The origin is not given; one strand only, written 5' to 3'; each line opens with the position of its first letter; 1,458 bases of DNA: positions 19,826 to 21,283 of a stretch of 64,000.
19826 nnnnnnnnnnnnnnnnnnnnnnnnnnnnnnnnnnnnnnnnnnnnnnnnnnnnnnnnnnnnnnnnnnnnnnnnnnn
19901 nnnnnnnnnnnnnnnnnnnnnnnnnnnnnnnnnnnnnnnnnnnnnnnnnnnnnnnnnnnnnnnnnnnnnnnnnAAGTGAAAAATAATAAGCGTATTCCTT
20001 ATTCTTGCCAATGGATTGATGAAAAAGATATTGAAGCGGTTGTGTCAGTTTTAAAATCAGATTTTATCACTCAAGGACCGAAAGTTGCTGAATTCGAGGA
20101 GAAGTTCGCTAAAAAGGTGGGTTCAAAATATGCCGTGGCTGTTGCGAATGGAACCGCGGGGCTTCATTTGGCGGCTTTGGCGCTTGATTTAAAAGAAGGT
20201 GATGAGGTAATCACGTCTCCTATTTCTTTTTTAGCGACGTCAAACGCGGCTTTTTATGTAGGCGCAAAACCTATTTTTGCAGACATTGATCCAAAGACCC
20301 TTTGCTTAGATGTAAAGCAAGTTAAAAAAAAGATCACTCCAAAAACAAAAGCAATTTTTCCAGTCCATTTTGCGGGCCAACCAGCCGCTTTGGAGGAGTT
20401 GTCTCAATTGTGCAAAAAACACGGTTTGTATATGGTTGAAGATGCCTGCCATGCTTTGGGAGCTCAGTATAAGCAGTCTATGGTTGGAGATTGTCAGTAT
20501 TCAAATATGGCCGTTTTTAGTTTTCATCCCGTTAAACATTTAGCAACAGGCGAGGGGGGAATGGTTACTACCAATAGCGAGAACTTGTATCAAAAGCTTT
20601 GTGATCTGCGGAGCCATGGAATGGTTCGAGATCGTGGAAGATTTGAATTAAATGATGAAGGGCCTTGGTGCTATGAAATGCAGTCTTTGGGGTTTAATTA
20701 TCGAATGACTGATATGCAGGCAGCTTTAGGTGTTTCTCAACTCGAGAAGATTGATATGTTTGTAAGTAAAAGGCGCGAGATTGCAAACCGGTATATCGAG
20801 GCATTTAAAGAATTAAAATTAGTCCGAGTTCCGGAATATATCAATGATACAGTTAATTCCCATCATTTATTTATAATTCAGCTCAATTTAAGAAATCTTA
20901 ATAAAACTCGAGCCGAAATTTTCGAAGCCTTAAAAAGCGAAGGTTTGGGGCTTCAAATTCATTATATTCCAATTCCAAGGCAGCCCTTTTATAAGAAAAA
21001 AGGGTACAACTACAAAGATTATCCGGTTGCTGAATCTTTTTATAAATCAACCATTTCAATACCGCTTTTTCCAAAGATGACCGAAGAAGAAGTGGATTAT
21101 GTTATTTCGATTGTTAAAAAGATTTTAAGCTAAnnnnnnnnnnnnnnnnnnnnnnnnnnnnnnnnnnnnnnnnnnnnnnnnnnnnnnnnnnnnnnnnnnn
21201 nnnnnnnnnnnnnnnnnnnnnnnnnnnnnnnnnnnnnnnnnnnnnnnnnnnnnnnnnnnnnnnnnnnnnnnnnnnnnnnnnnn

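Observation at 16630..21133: gmd, GT2, GT-C and DegT aminotransferase: an Arn-like module possibly delivering a 4-amino-6-deoxyhexose via a polyprenol carrier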

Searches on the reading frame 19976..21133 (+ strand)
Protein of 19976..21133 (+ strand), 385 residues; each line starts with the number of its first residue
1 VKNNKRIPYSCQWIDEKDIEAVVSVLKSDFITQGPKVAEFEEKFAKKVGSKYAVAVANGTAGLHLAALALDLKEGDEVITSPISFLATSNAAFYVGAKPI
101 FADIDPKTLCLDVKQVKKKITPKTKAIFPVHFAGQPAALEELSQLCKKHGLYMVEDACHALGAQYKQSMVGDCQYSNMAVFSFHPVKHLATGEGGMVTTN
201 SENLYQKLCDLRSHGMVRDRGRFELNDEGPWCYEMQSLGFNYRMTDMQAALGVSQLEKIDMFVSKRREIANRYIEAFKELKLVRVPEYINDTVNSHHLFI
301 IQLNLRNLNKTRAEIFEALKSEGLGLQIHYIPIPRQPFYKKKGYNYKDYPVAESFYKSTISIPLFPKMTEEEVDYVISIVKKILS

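Call 4: search_protein_families(library=pfam, proteins=[window:19976-21133:+])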
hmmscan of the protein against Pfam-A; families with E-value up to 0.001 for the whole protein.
window:19976-21133:+ (385 aa): 5 families
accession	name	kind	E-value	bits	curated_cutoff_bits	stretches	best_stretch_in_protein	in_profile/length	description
PF01041.23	DegT_DnrJ_EryC1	-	9.9e-126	420.2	19.8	1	14-380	3-359/360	DegT/DnrJ/EryC1/StrS aminotransferase family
PF01212.27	Beta_elim_lyase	-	2.5e-09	37.3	27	1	34-286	31-274/288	Beta-eliminating lyase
PF00155.27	Aminotran_1_2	-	9.1e-08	32.1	19.7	1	35-164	41-193/361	Aminotransferase class I and II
PF01053.26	Cys_Met_Meta_PP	-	6e-06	25.5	27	1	34-162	51-179/381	Cys/Met metabolism PLP-dependent enzyme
PF00266.25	Aminotran_5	-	1.6e-05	24.5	21.5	1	37-163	45-182/371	Aminotransferase class-V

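Call 5: search_protein_families(library=ncbifam, proteins=[window:19976-21133:+], max_evalue=0.00001)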
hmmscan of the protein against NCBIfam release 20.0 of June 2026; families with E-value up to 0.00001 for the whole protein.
window:19976-21133:+ (385 aa): 11 families
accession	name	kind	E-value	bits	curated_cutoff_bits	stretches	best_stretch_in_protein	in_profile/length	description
TIGR03588.1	PseC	equivalog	3.8e-155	516.5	423.5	1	7-384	2-380/380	UDP-4-amino-4,6-dideoxy-N-acetyl-beta-L-altrosamine transaminase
NF008658.2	PRK11658.1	equivalog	2e-92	309.7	631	1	6-384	4-377/379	UDP-4-amino-4-deoxy-L-arabinose aminotransferase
TIGR04181.1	NHT_00031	hypoth_equivalog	1.2e-76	257.9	420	1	14-363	8-357/359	LegC family aminotransferase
NF008687.0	PRK11706.1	equivalog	1.3e-70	238.1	375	1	7-384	2-374/375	dTDP-4-amino-4,6-dideoxygalactose transaminase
NF011936.0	PRK15407.1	equivalog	8.3e-65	219.2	423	1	3-384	33-436/440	lipopolysaccharide biosynthesis protein RfbH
TIGR04427.1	PLP_DesI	equivalog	7.5e-61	206.4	650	1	25-381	41-380/390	dTDP-4-dehydro-6-deoxyglucose aminotransferase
TIGR02379.1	ECA_wecE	subfamily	2.1e-54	184.7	434.85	1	7-384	2-375/376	dTDP-4-amino-4,6-dideoxy-D-glucose transaminase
NF004609.0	PRK05939.1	equivalog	1.9e-06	27.1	555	1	34-158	60-183/412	cystathionine gamma-synthase family protein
NF004770.0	PRK06108.1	subfamily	3.9e-06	25.9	422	1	41-159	87-212/396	pyridoxal phosphate-dependent aminotransferase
NF004621.0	PRK05957.1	equivalog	4e-06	25.8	498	1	52-158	90-201/389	pyridoxal phosphate-dependent aminotransferase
TIGR01977.1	am_tr_V_EF2568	hypoth_equivalog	5.3e-06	25.7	377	0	54-312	66-318/376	cysteine desulfurase family protein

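Call 22: search_solved_structures(query=window:19976-21130:+, max_evalue=1e-20)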
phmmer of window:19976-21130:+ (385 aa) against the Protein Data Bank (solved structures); distinct sequences matched with E-value up to 1e-20: 56.
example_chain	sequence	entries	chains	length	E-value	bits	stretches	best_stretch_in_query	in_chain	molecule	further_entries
1mdo_A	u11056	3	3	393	3.2e-72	246.8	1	7-383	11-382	ArnB aminotransferase | UDP-4-amino-4-deoxy-L-arabinose--oxoglutarate aminotransferase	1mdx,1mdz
4oca_A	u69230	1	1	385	2.1e-71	244.1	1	7-383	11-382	UDP-4-amino-4-deoxy-L-arabinose--oxoglutarate aminotransferase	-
8sng_A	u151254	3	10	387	1e-65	225.4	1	7-380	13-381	UDP-4-amino-4-deoxy-L-arabinose--oxoglutarate aminotransferase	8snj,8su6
7b0m_AAA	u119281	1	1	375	2.4e-65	224.2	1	16-383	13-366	Sugar aminotransferase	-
4lc3_A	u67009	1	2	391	1.2e-62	215.4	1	7-383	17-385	Putative UDP-4-amino-4-deoxy-l-arabinose--oxoglutarate aminotransferase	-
7b0d_A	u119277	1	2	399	4.7e-60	206.8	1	12-379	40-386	Glutamine--scyllo-inositol transaminase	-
9bgp_A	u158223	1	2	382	6.6e-58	199.7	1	12-384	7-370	aminotransferase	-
3bn1_A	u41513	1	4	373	1.1e-57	199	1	6-384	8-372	Perosamine synthetase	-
3dr7_A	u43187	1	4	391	1.1e-57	199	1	6-384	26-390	Putative perosamine synthetase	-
2fn6_A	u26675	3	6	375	1.4e-57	198.6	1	5-380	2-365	AMINOTRANSFERASE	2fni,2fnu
9bgr_A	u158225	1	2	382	4.5e-57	197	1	12-384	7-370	aminotransferase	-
3dr4_A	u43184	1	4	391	7.5e-57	196.2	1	6-384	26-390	Putative perosamine synthetase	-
6ewj_A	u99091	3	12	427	3.1e-56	194.2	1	4-382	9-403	Putative capsular polysaccharide biosynthesis protein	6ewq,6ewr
8vr3_A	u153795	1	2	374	3.2e-56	194.2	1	10-384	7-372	DegT/DnrJ/EryC1/StrS aminotransferase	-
8vr5_A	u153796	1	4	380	3.9e-56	193.9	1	12-384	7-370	DegT/DnrJ/EryC1/StrS aminotransferase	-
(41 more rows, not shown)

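Call 52: find_homologous_proteins(query=window:19976-21130:+, max_evalue=1e-30)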
Query window:19976-21130:+ (385 aa): 8000 proteins with E <= 1e-30 among 8000 candidates; the best 120 are listed.
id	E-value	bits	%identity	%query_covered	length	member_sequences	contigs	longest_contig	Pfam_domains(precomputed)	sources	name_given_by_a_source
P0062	2.0e-257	871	100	100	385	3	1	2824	PF00155.28,PF00266.26,PF01212.28,PF01053.27,PF01041.24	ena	-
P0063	2.2e-158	545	62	99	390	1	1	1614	PF01212.28,PF01053.27,PF01041.24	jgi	jgi:UDP-4-amino-4,6-dideoxy-N-acetyl-beta-L-altrosamine transaminase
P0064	1.3e-157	543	60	98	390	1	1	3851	PF00155.28,PF01212.28,PF01041.24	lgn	-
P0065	5.0e-157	541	61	98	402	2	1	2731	PF00155.28,PF00266.26,PF01212.28,PF01053.27,PF01041.24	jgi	-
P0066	2.4e-156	538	59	100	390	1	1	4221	PF00155.28,PF01212.28,PF01053.27,PF01041.24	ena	-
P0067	2.1e-149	516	56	98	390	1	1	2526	PF00155.28,PF01212.28,PF01053.27,PF01041.24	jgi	jgi:UDP-4-amino-4,6-dideoxy-N-acetyl-beta-L-altrosamine transaminase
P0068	5.3e-145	501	56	98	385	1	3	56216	PF00155.28,PF01212.28,PF01053.27,PF01041.24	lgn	-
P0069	3.9e-143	495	57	99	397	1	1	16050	PF00155.28,PF00266.26,PF01212.28,PF01053.27,PF01041.24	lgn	-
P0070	5.1e-143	495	57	99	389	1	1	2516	PF00155.28,PF01212.28,PF01053.27,PF01041.24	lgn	-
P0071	3.9e-142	492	56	98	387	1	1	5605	PF00155.28,PF01212.28,PF01053.27,PF01041.24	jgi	jgi:UDP-4-amino-4,6-dideoxy-N-acetyl-beta-L-altrosamine transaminase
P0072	4.9e-142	491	55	100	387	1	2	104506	PF01212.28,PF01053.27,PF01041.24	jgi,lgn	jgi:UDP-4-amino-4,6-dideoxy-N-acetyl-beta-L-altrosamine transaminase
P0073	5.5e-141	488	56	99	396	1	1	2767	PF00155.28,PF01212.28,PF01053.27,PF01041.24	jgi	-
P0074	1.1e-140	487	56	99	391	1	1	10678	PF00155.28,PF01212.28,PF01053.27,PF01041.24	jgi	jgi:UDP-4-amino-4,6-dideoxy-N-acetyl-beta-L-altrosamine transaminase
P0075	1.7e-139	483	56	100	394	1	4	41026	PF00155.28,PF00266.26,PF01212.28,PF01053.27,PF01041.24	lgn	-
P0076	1.7e-139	483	56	99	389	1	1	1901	PF00155.28,PF00266.26,PF01212.28,PF01053.27,PF01041.24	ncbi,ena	-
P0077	1.9e-139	483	56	99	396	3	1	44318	PF00155.28,PF00266.26,PF01212.28,PF01053.27,PF01041.24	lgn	-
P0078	1.9e-139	483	54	99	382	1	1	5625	PF00155.28,PF01212.28,PF01041.24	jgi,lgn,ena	jgi:UDP-4-amino-4,6-dideoxy-N-acetyl-beta-L-altrosamine transaminase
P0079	3.6e-139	482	55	99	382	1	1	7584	PF00155.28,PF01212.28,PF01041.24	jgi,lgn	jgi:UDP-4-amino-4,6-dideoxy-N-acetyl-beta-L-altrosamine transaminase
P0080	5.6e-139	481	54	99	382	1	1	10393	PF01212.28,PF01041.24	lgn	-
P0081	6.7e-139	481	54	99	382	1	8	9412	PF00155.28,PF01212.28,PF01041.24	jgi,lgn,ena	-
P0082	1.5e-138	480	55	99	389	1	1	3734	PF00155.28,PF01212.28,PF01053.27,PF01041.24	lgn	-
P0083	2.3e-138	479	56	99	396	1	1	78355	PF00155.28,PF01212.28,PF01053.27,PF01041.24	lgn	-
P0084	4.9e-138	478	54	99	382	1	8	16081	PF00155.28,PF01212.28,PF01041.24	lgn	-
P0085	8.0e-138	478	54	98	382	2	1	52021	PF00155.28,PF01212.28,PF01053.27,PF01041.24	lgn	-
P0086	1.6e-137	477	54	98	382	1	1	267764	PF00155.28,PF00266.26,PF01212.28,PF01053.27,PF01041.24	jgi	jgi:perosamine synthetase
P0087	1.8e-137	476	54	99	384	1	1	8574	PF00155.28,PF00266.26,PF01212.28,PF01053.27,PF01041.24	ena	-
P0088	1.9e-137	476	55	99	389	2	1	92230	PF00155.28,PF00266.26,PF01212.28,PF01053.27,PF01041.24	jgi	jgi:UDP-4-amino-4,6-dideoxy-N-acetyl-beta-L-altrosamine transaminase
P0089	2.7e-137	476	53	99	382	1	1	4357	PF00155.28,PF01212.28,PF01041.24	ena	-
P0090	2.8e-137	476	53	99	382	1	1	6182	PF00155.28,PF01212.28,PF01041.24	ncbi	-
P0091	3.8e-137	475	53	99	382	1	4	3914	PF00155.28,PF01212.28,PF01041.24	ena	-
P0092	5.7e-137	475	52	99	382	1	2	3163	PF00155.28,PF00266.26,PF01212.28,PF01053.27,PF01041.24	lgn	-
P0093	8.7e-137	474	56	99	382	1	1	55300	PF00155.28,PF00266.26,PF01212.28,PF01053.27,PF01041.24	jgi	-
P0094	1.0e-136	474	53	99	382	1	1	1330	PF00155.28,PF01212.28,PF01041.24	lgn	-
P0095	1.4e-136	473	54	98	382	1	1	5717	PF00155.28,PF00266.26,PF01212.28,PF01053.27,PF01041.24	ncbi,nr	ncbi:MAG: UDP-4-amino-4,6-dideoxy-N-acetyl-beta-L-altrosamine transaminase [Syntrophomonadaceae bact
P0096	2.9e-136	472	55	100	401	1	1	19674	PF00155.28,PF00266.26,PF01212.28,PF01053.27,PF01041.24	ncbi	-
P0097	4.4e-136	472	54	98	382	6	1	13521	PF00155.28,PF01212.28,PF01053.27,PF01041.24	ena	-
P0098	7.2e-136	471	55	99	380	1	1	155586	PF00155.28,PF01212.28,PF01053.27,PF01041.24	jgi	-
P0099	1.2e-135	470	52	99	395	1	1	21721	PF00155.28,PF00266.26,PF01212.28,PF01053.27,PF01041.24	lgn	-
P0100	1.2e-135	470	55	99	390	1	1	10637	PF00155.28,PF01212.28,PF01053.27,PF01041.24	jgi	jgi:UDP-4-amino-4,6-dideoxy-N-acetyl-beta-L-altrosamine transaminase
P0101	1.7e-135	470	54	95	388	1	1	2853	PF00155.28,PF00266.26,PF01212.28,PF01053.27,PF01041.24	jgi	jgi:perosamine synthetase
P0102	1.8e-135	470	55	99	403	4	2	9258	PF00155.28,PF00266.26,PF01212.28,PF01053.27,PF01041.24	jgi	-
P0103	2.0e-135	470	54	98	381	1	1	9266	PF00155.28,PF01212.28,PF01053.27,PF01041.24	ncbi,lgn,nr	ncbi:MAG: UDP-4-amino-4,6-dideoxy-N-acetyl-beta-L-altrosamine transaminase [Clostridia bacterium]|nr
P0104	2.1e-135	470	54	98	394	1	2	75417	PF00155.28,PF00266.26,PF01212.28,PF01053.27,PF01041.24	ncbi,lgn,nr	ncbi:MAG: hypothetical protein PWP48_151 [Clostridiales bacterium]|nr:hypothetical protein [Clostrid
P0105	2.3e-135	469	53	99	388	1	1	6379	PF00155.28,PF00266.26,PF01212.28,PF01053.27,PF01041.24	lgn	-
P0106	2.6e-135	469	52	99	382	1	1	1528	PF00155.28,PF00266.26,PF01212.28,PF01053.27,PF01041.24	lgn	-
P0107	4.8e-135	468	54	98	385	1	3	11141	PF00155.28,PF01212.28,PF01053.27,PF01041.24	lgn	-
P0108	5.4e-135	468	53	100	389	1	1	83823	PF00155.28,PF00266.26,PF01212.28,PF01053.27,PF01041.24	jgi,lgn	jgi:perosamine synthetase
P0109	6.8e-135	468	52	99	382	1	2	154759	PF00155.28,PF01212.28,PF01053.27,PF01041.24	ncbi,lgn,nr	ncbi:MAG: hypothetical protein PWR10_651 [Halanaerobiales bacterium]|nr:hypothetical protein [Halana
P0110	8.8e-135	468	53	100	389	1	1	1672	PF00155.28,PF00266.26,PF01212.28,PF01053.27,PF01041.24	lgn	-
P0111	9.0e-135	468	52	99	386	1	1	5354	PF00155.28,PF00266.26,PF01212.28,PF01053.27,PF01041.24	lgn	-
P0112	1.1e-134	467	52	99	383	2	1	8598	PF00155.28,PF00266.26,PF01212.28,PF01053.27,PF01041.24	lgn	-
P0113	1.3e-134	467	55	99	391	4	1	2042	PF00155.28,PF00266.26,PF01212.28,PF01053.27,PF01041.24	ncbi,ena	-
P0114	1.7e-134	467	54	99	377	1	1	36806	PF00155.28,PF01212.28,PF01053.27,PF01041.24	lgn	-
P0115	2.2e-134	466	53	99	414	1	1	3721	PF00155.28,PF01212.28,PF01053.27,PF01041.24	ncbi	-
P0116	2.6e-134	466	53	99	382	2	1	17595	PF00155.28,PF00266.26,PF01212.28,PF01053.27,PF01041.24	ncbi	ncbi:MAG: UDP-4-amino-4,6-dideoxy-N-acetyl-beta-L-altrosamine transaminase [Candidatus Aenigmatarcha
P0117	4.8e-134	465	53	99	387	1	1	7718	PF00155.28,PF00266.26,PF01212.28,PF01053.27,PF01041.24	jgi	jgi:UDP-4-amino-4,6-dideoxy-N-acetyl-beta-L-altrosamine transaminase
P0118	5.9e-134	465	53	99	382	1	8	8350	PF00155.28,PF00266.26,PF01212.28,PF01053.27,PF01041.24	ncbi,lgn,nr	ncbi:MAG: hypothetical protein PWQ70_2951 [Clostridiales bacterium]|nr:hypothetical protein [Clostri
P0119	6.5e-134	465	53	98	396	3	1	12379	PF00155.28,PF00266.26,PF01212.28,PF01053.27,PF01041.24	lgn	-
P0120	7.3e-134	465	54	99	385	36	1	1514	PF00155.28,PF00266.26,PF01212.28,PF01053.27,PF01041.24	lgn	-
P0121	8.1e-134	464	53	99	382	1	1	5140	PF00155.28,PF00266.26,PF01212.28,PF01053.27,PF01041.24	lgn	-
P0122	8.2e-134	464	52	99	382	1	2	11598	PF01212.28,PF01041.24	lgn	-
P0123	8.4e-134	464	52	99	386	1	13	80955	PF00155.28,PF01212.28,PF01053.27,PF01041.24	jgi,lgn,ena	jgi:UDP-4-amino-4,6-dideoxy-N-acetyl-beta-L-altrosamine transaminase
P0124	9.7e-134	464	52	99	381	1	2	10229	PF01212.28,PF01041.24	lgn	-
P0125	3.1e-133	462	53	98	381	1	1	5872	PF01053.27,PF01041.24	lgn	-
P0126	3.8e-133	462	53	98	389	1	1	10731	PF01212.28,PF01053.27,PF01041.24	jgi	jgi:UDP-4-amino-4,6-dideoxy-N-acetyl-beta-L-altrosamine transaminase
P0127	4.2e-133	462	53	98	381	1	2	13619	PF01053.27,PF01041.24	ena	-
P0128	5.0e-133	462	52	98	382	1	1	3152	PF01212.28,PF01041.24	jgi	-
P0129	5.5e-133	462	54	99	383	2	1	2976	PF01212.28,PF01053.27,PF01041.24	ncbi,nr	ncbi:MAG: UDP-4-amino-4,6-dideoxy-N-acetyl-beta-L-altrosamine transaminase, partial [Candidatus Omni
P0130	5.7e-133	462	53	99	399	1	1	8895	PF00155.28,PF01212.28,PF01053.27,PF01041.24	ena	-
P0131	5.8e-133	462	53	99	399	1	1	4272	PF00155.28,PF00266.26,PF01212.28,PF01053.27,PF01041.24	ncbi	-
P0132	6.4e-133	461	53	98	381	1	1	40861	PF01212.28,PF01053.27,PF01041.24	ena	-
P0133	7.1e-133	461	53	99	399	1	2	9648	PF00155.28,PF01212.28,PF01053.27,PF01041.24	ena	-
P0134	8.9e-133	461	51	98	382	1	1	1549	PF01041.24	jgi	jgi:perosamine synthetase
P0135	1.0e-132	461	54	98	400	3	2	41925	PF00155.28,PF01212.28,PF01053.27,PF01041.24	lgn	-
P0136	1.1e-132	461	53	98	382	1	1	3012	PF01053.27,PF01041.24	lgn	-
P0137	1.4e-132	460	53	100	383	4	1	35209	PF00155.28,PF00266.26,PF01212.28,PF01053.27,PF01041.24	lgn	-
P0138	1.4e-132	460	52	98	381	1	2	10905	PF01053.27,PF01041.24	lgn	-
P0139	1.5e-132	460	54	99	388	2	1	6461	PF00155.28,PF01041.24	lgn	-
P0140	1.6e-132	460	54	97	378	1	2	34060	PF00155.28,PF00266.26,PF01212.28,PF01053.27,PF01041.24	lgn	-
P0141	1.7e-132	460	51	98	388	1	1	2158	PF00155.28,PF00266.26,PF01212.28,PF01053.27,PF01041.24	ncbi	-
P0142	1.8e-132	460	53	99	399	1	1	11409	PF00155.28,PF01212.28,PF01053.27,PF01041.24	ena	-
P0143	2.0e-132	460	52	98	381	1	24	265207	PF01053.27,PF01041.24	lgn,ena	-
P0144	2.3e-132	460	54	98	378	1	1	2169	PF00155.28,PF00266.26,PF01212.28,PF01053.27,PF01041.24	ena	-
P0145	2.8e-132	459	54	98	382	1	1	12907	PF00155.28,PF01212.28,PF01041.24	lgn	-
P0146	4.1e-132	459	52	98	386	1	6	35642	PF00155.28,PF00266.26,PF01212.28,PF01053.27,PF01041.24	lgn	-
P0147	5.0e-132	458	51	99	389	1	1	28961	PF00155.28,PF00266.26,PF01212.28,PF01053.27,PF01041.24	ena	-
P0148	5.1e-132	458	52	98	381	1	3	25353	PF01053.27,PF01041.24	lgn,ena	-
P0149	5.3e-132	458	52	98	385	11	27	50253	PF01212.28,PF01053.27,PF01041.24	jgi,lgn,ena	-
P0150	5.6e-132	458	54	98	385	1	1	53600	PF00155.28,PF00266.26,PF01212.28,PF01053.27,PF01041.24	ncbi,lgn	ncbi:MAG: UDP-4-amino-4,6-dideoxy-N-acetyl-beta-L-altrosamine transaminase [Candidatus Omnitrophota 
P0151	5.8e-132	458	51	98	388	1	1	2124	PF00155.28,PF00266.26,PF01212.28,PF01053.27,PF01041.24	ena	-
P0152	5.9e-132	458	53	96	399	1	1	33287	PF00155.28,PF00266.26,PF01212.28,PF01053.27,PF01041.24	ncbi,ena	-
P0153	5.9e-132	458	53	98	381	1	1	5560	PF00266.26,PF01053.27,PF01041.24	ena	-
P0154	6.0e-132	458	54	98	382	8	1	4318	PF01053.27,PF01041.24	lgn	-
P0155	6.2e-132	458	53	98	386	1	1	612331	PF00155.28,PF01212.28,PF01041.24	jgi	jgi:UDP-4-amino-4,6-dideoxy-N-acetyl-beta-L-altrosamine transaminase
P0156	8.7e-132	458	53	99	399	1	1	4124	PF00155.28,PF01212.28,PF01053.27,PF01041.24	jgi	-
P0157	9.0e-132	458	53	99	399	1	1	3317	PF00155.28,PF01212.28,PF01053.27,PF01041.24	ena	-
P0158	1.1e-131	457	53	99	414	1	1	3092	PF00155.28,PF01212.28,PF01053.27,PF01041.24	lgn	-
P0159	1.2e-131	457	54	98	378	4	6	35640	PF00464.26,PF00155.28,PF00266.26,PF01212.28,PF01053.27,PF01041.24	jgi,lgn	jgi:UDP-4-amino-4,6-dideoxy-N-acetyl-beta-L-altrosamine transaminase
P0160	1.3e-131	457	52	98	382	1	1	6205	PF01041.24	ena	-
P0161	1.5e-131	457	52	98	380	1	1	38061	PF00155.28,PF00266.26,PF01212.28,PF01053.27,PF01041.24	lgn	-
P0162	1.7e-131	457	52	99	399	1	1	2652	PF00155.28,PF00266.26,PF01212.28,PF01053.27,PF01041.24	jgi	-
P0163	1.8e-131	457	51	99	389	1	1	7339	PF00155.28,PF00266.26,PF01212.28,PF01053.27,PF01041.24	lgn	-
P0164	1.9e-131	457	53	99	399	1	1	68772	PF00155.28,PF01053.27,PF01041.24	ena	-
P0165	1.9e-131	457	52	98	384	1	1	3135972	PF00155.28,PF00266.26,PF01212.28,PF01053.27,PF01041.24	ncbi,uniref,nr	ncbi:UDP-4-amino-4,6-dideoxy-N-acetyl-beta-L-altrosamine transaminase [Mahella australiensis]|uniref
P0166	1.9e-131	457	53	98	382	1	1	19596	PF00155.28,PF01212.28,PF01053.27,PF01041.24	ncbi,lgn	ncbi:MAG: UDP-4-amino-4,6-dideoxy-N-acetyl-beta-L-altrosamine transaminase [Syntrophomonas sp.]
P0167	2.5e-131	456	53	98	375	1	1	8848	PF00155.28,PF00266.26,PF01212.28,PF01053.27,PF01041.24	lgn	-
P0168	2.5e-131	456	53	99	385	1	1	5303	PF00155.28,PF01212.28,PF01053.27,PF01041.24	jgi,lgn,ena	-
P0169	2.7e-131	456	53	100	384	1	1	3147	PF00155.28,PF00266.26,PF01212.28,PF01053.27,PF01041.24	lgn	-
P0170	2.8e-131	456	52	98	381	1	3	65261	PF01053.27,PF01041.24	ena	-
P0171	3.4e-131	456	53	98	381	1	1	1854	PF00155.28,PF01212.28,PF01053.27,PF01041.24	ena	-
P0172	3.6e-131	456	53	99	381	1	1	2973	PF00155.28,PF00266.26,PF01212.28,PF01053.27,PF01041.24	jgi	-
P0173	3.8e-131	456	52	97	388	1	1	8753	PF00155.28,PF00266.26,PF01212.28,PF01053.27,PF01041.24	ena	-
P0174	3.9e-131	456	52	98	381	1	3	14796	PF01053.27,PF01041.24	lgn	-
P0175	3.9e-131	456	53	98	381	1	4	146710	PF01053.27,PF01041.24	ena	-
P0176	4.2e-131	455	55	98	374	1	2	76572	PF00155.28,PF00266.26,PF01212.28,PF01053.27,PF01041.24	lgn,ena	-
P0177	5.3e-131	455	52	97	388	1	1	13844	PF00155.28,PF00266.26,PF01212.28,PF01053.27,PF01041.24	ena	-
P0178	5.3e-131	455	53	98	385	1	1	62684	PF00155.28,PF01041.24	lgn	-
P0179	5.7e-131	455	51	99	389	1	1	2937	PF00155.28,PF00266.26,PF01212.28,PF01053.27,PF01041.24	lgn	-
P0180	6.2e-131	455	52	98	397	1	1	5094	PF00155.28,PF00266.26,PF01212.28,PF01053.27,PF01041.24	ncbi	-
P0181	6.4e-131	455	52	99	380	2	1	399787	PF00155.28,PF00266.26,PF01212.28,PF01053.27,PF01041.24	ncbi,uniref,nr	ncbi:UDP-4-amino-4,6-dideoxy-N-acetyl-beta-L-altrosamine transaminase [Orenia metallireducens]|unire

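Call 53: find_encoding_contigs(protein=P0165, flank=6000, max_places=1)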
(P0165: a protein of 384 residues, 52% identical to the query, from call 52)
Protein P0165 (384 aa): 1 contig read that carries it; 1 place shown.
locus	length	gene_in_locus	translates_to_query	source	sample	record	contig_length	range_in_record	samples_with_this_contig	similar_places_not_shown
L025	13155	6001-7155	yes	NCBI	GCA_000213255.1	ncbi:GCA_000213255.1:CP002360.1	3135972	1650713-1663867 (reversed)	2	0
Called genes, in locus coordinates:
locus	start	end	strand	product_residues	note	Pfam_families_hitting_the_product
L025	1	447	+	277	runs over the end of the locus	PF00669:Flagellin_N, PF00700:Flagellin_C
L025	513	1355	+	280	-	PF00669:Flagellin_N, PF00700:Flagellin_C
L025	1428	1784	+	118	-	PF03646:FlaG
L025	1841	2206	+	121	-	PF26154:DUF8042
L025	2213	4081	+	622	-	PF20157:Maf_flag10_N (weak), PF01973:MptE-like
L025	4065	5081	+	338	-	PF01073:3Beta_HSD, PF01370:Epimerase, PF02719:Polysacc_synt_2, PF04321:RmlD_sub_bind, PF05368:NmrA, PF16363:GDP_Man_Dehyd, PF07993:NAD_binding_4 (weak), PF13460:NAD_binding_10, +1 more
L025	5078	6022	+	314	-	PF01073:3Beta_HSD, PF01370:Epimerase, PF02719:Polysacc_synt_2, PF04321:RmlD_sub_bind, PF07993:NAD_binding_4, PF16363:GDP_Man_Dehyd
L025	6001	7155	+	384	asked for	PF01053:Cys_Met_Meta_PP, PF00155:Aminotran_1_2, PF00266:Aminotran_5 (weak), PF01041:DegT_DnrJ_EryC1, PF01212:Beta_elim_lyase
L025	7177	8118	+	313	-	PF04055:Radical_SAM, PF13186:SPASM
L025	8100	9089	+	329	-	PF21360:PylC-like_N, PF02655:ATP-grasp_3, PF13535:ATP-grasp_4 (weak), PF15632:ATPgrasp_Ter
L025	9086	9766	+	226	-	PF00702:Hydrolase, PF13419:HAD_2, PF13242:Hydrolase_like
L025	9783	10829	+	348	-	PF03102:NeuB, PF08666:SAF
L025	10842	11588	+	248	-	PF02348:CTP_transf_3, PF12804:NTP_transf_3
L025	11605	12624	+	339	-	PF04101:Glyco_tran_28_C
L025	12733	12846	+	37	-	-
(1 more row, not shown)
